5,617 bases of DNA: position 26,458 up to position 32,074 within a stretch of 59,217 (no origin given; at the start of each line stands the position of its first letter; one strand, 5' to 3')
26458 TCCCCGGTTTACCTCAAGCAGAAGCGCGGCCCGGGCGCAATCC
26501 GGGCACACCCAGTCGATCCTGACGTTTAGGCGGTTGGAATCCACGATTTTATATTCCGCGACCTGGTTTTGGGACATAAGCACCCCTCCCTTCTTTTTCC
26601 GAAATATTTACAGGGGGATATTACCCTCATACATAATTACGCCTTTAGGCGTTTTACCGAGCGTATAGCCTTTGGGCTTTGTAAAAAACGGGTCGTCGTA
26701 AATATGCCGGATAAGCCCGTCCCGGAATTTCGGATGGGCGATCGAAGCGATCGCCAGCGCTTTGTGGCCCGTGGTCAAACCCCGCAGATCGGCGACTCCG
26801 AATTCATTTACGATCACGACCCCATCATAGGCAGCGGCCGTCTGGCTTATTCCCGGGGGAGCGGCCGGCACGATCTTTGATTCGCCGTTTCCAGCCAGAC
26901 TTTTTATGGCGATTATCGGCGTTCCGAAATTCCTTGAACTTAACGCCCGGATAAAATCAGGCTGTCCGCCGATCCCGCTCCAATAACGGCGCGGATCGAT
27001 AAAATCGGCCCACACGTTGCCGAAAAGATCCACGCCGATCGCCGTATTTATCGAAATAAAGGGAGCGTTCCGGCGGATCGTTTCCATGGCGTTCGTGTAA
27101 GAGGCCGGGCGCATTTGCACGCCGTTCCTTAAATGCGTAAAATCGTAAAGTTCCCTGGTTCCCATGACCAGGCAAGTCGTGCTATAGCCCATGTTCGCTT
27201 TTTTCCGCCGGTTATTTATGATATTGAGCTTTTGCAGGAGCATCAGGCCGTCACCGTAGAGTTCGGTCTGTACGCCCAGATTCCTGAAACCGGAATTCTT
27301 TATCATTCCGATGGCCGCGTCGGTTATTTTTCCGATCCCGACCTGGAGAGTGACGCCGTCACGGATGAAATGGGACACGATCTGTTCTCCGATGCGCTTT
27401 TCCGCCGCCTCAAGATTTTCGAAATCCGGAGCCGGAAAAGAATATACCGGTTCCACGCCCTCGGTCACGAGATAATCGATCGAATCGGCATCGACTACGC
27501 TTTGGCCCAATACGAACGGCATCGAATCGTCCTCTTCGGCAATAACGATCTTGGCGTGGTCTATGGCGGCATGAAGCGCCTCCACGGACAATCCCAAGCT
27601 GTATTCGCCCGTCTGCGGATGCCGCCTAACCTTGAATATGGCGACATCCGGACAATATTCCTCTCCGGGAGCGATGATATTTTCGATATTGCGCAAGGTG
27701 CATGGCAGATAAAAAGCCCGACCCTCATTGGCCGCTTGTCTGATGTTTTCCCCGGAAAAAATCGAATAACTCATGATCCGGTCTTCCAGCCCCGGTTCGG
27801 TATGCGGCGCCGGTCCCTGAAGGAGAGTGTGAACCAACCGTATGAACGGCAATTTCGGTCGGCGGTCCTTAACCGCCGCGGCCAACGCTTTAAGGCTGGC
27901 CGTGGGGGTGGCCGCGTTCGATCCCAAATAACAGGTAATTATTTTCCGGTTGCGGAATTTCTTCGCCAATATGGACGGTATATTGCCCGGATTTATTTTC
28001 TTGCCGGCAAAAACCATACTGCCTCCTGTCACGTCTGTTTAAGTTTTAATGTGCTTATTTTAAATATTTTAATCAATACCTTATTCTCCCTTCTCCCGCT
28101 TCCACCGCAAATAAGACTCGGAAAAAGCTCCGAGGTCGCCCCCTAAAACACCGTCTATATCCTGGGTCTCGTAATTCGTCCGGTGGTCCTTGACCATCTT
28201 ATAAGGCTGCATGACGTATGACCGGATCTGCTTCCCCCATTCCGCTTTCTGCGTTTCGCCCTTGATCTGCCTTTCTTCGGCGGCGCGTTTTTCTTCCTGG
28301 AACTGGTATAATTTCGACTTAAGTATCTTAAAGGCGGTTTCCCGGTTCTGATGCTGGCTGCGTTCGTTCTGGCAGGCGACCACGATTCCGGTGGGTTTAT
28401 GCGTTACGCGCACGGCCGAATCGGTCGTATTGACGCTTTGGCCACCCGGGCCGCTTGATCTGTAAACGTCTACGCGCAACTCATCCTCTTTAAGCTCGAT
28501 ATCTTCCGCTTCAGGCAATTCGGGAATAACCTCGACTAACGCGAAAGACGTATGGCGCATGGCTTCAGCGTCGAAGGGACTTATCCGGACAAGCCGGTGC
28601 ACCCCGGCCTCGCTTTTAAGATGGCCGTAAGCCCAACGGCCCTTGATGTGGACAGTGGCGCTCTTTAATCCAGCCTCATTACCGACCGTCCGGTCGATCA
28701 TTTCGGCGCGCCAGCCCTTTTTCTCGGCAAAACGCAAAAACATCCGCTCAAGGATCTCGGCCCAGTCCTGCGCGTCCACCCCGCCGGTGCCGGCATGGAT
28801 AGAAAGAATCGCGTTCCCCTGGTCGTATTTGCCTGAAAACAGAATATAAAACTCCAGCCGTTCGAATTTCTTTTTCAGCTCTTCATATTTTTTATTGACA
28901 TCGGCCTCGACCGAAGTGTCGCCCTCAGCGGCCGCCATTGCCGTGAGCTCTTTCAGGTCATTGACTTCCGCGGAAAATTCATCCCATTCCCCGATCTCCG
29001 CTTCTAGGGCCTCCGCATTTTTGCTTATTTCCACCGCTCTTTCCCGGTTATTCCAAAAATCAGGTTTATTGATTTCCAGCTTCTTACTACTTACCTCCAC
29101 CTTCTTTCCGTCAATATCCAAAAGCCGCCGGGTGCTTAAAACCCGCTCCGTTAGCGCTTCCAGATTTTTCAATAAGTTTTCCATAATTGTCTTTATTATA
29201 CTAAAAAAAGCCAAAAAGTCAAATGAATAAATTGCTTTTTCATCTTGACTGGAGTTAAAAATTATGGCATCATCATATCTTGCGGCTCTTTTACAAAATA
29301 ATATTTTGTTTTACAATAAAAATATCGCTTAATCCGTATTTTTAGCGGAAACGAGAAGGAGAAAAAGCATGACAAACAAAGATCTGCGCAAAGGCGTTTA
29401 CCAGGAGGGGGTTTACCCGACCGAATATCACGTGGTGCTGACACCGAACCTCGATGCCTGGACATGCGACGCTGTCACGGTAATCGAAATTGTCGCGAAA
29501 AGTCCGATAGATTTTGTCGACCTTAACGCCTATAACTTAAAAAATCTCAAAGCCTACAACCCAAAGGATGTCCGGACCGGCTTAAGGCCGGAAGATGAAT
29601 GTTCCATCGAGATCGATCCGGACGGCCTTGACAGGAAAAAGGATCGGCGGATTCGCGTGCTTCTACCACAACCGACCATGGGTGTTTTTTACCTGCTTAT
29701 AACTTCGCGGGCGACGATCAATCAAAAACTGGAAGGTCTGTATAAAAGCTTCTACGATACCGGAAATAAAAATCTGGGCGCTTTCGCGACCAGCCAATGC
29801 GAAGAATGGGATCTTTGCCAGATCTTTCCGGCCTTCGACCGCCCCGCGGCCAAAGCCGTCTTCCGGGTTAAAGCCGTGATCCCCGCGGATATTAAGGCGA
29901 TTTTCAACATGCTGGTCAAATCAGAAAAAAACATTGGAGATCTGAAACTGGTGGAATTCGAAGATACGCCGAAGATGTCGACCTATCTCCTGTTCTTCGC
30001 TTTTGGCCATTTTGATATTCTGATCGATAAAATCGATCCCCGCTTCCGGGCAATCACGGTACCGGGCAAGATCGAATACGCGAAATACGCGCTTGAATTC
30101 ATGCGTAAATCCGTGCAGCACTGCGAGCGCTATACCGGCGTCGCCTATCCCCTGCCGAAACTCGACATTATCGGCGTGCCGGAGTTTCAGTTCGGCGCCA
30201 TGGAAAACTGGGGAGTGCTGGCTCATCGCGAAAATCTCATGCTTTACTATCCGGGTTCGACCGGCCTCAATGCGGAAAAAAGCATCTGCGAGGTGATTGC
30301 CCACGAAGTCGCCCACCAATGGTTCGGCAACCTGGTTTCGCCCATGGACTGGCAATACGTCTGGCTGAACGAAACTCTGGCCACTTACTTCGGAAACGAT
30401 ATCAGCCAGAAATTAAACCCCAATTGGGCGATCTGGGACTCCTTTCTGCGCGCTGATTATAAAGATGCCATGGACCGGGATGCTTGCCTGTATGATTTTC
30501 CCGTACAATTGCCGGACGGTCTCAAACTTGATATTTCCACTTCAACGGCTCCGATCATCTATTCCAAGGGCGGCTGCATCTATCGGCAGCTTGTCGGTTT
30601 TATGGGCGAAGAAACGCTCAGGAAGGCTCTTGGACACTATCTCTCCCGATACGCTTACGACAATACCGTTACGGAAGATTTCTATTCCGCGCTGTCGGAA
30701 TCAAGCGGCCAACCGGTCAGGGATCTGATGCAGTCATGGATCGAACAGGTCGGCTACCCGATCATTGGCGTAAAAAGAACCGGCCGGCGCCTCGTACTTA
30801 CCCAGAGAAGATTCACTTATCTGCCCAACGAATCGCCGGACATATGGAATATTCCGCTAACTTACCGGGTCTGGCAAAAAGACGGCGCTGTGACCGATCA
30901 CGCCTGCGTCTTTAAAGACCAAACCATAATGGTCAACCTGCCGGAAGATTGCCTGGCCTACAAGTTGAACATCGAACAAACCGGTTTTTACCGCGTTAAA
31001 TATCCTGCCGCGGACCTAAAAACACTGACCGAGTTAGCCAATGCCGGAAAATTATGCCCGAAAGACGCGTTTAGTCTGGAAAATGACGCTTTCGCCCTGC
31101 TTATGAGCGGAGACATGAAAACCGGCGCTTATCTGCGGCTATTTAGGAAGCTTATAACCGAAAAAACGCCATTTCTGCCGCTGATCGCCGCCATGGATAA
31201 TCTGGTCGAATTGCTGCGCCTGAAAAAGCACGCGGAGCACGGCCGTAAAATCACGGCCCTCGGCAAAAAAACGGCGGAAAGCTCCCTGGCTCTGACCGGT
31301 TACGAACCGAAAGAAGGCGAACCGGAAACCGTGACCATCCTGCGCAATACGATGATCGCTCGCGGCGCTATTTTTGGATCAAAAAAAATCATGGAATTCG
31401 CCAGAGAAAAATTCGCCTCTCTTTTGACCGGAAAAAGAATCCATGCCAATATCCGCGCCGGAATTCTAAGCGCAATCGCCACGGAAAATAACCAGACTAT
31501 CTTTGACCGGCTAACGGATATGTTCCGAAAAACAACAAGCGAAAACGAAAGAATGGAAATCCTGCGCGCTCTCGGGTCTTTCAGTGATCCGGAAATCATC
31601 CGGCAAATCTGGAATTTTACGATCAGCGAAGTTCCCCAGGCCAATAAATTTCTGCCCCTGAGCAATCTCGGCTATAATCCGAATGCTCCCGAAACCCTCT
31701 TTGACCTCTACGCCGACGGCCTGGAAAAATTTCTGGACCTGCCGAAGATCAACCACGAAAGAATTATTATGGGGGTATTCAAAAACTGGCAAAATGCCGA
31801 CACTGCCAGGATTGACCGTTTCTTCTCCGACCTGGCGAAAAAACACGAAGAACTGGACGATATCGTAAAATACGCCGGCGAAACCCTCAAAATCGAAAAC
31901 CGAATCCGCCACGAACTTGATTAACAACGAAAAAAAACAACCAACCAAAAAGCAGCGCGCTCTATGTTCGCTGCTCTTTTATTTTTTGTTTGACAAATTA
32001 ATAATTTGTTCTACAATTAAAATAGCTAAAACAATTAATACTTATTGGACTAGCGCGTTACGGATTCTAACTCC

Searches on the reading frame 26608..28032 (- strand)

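Call 8: search_protein_families(library=pfam, proteins=[window:26608-28032:-], max_evalue=0.001)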
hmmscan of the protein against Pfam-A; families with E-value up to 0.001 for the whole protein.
window:26608-28032:- (474 aa): 2 families
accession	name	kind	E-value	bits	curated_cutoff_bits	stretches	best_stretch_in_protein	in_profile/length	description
PF13336.12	AcetylCoA_hyd_C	-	4.6e-40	137.5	23.7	1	291-443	1-153/154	Acetyl-CoA hydrolase/transferase C-terminal domain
PF02550.21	AcetylCoA_hydro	-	5.7e-08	33.4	24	1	40-192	33-190/198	Acetyl-CoA hydrolase/transferase N-terminal domain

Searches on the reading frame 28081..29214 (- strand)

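Call 8: search_protein_families(library=pfam, proteins=[window:28081-29214:-], max_evalue=0.001)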
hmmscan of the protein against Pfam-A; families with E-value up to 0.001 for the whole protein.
window:28081-29214:- (377 aa): 2 families
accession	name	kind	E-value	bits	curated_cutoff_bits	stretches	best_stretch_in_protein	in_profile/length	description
PF03462.23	PCRF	-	4.6e-51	173.8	24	1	43-227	7-194/194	PCRF domain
PF00472.26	RF-1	-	5.1e-44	149.4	35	1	237-345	3-116/116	RF-1 domain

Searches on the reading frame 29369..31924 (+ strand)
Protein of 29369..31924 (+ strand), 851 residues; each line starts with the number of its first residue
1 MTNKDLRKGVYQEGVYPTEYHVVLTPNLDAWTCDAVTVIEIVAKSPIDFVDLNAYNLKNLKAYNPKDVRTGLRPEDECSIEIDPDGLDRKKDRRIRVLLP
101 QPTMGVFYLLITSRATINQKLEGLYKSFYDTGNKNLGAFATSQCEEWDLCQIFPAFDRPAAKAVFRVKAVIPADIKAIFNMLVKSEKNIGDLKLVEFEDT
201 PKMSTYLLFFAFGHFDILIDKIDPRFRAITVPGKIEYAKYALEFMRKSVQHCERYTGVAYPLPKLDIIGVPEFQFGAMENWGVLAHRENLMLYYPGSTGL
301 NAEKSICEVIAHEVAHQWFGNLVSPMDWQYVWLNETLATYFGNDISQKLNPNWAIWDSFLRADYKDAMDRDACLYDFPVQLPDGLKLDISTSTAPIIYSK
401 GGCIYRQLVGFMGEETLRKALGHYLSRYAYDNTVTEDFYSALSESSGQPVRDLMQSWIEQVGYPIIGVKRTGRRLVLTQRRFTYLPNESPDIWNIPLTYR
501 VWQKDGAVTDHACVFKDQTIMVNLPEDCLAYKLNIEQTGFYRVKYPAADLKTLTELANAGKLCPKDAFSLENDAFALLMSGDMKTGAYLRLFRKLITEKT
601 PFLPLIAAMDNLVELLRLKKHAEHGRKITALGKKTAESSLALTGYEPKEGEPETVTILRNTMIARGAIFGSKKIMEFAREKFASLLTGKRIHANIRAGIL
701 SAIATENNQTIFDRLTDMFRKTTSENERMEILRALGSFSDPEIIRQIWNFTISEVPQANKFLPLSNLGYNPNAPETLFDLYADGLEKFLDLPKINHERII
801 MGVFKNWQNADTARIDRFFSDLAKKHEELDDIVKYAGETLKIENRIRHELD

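Call 8: search_protein_families(library=pfam, proteins=[window:29369-31924:+], max_evalue=0.001)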
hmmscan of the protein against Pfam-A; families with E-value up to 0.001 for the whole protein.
window:29369-31924:+ (851 aa): 3 families
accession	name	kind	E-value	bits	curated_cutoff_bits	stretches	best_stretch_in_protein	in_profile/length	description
PF01433.26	Peptidase_M1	-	2.8e-58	197.5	27.7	1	240-457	1-218/218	Peptidase family M1 domain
PF11838.14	ERAP1_C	-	6.4e-48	164.2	38.2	1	531-839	2-315/318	ERAP1-like C-terminal domain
PF17900.6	Peptidase_M1_N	-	7.2e-23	82.1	25.8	1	17-207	2-186/186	Peptidase M1 N-terminal domain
